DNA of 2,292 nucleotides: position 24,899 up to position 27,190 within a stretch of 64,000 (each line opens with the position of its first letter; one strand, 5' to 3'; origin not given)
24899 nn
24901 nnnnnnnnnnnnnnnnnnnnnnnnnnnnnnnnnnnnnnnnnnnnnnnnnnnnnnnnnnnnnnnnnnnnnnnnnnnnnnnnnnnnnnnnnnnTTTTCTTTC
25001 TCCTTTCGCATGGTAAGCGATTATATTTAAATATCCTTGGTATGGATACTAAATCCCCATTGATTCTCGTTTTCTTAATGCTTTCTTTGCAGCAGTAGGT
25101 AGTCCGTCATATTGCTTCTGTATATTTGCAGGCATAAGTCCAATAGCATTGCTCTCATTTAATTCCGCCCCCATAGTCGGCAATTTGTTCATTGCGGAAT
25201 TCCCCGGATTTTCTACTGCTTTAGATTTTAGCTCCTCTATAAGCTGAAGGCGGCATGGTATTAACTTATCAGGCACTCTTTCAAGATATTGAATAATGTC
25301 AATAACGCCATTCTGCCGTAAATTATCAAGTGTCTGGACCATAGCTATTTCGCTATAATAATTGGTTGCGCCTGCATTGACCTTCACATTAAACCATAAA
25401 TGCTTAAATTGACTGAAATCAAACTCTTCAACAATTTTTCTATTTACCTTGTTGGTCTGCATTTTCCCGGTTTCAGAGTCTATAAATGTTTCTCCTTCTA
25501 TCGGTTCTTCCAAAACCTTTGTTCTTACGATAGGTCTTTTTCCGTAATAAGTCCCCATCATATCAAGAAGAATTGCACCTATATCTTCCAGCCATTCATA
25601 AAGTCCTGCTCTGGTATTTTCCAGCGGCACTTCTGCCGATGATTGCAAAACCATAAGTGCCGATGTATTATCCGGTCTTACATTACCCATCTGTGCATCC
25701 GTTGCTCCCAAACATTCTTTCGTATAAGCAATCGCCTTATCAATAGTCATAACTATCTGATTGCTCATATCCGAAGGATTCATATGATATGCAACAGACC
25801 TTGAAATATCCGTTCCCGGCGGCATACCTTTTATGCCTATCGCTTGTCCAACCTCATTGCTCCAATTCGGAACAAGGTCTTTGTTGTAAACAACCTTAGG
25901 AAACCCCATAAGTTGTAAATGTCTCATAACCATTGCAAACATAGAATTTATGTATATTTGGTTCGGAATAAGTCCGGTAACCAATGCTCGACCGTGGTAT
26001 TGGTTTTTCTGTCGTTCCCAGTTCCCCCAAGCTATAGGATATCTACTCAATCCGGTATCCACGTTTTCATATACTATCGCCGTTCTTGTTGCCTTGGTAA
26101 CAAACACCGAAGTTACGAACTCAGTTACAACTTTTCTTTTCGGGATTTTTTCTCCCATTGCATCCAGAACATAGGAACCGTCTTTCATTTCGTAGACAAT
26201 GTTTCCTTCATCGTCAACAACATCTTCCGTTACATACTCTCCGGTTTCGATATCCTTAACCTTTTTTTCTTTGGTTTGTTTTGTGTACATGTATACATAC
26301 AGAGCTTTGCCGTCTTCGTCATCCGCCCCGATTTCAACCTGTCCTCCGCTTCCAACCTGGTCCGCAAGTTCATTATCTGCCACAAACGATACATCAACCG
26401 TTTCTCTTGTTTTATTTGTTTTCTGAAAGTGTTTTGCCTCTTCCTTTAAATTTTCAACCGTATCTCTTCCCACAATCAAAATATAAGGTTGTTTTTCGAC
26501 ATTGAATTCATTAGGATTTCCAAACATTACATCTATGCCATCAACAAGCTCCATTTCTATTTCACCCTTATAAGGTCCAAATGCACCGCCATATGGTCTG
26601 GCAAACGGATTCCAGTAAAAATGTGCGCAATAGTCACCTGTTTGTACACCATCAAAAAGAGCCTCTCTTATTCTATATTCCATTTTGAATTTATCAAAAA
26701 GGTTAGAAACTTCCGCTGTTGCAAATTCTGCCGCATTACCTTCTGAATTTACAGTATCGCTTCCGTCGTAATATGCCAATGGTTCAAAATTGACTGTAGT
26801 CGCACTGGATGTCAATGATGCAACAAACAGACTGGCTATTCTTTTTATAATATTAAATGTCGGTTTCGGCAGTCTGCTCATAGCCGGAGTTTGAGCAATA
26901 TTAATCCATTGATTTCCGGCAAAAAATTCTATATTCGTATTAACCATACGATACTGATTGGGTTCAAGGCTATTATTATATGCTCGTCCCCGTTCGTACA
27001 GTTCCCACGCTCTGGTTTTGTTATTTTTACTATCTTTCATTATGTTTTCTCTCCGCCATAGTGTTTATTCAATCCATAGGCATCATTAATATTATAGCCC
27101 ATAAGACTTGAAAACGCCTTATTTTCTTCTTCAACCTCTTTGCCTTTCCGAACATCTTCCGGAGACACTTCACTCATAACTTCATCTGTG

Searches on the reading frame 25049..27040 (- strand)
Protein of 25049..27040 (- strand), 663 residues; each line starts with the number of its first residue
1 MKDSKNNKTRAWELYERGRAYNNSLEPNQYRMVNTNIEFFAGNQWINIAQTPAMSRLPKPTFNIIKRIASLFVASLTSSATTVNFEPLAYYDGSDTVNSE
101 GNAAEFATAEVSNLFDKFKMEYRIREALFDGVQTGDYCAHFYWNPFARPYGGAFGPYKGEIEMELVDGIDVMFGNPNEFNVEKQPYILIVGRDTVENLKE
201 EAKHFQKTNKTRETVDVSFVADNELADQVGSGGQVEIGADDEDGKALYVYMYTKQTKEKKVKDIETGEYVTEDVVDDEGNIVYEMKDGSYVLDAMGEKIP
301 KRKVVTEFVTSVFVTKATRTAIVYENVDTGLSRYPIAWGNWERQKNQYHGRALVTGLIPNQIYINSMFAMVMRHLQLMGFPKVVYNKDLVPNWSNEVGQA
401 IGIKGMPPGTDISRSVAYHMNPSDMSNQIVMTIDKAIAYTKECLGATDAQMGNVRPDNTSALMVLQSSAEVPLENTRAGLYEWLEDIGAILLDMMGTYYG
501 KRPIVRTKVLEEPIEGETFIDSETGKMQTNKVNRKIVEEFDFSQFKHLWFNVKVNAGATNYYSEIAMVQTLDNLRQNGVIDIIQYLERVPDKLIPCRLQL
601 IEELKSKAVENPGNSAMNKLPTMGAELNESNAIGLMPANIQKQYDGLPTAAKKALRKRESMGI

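Call 31: search_protein_families(library=pfam, proteins=[window:25049-27040:-], max_evalue=0.001)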
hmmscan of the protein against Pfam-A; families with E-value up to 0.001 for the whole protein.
window:25049-27040:- (663 aa): 1 family
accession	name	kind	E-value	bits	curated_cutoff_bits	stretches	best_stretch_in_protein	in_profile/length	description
PF16510.12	P22_portal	-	2.2e-15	56.6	26.1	1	30-507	15-453/594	Phage P22-like portal protein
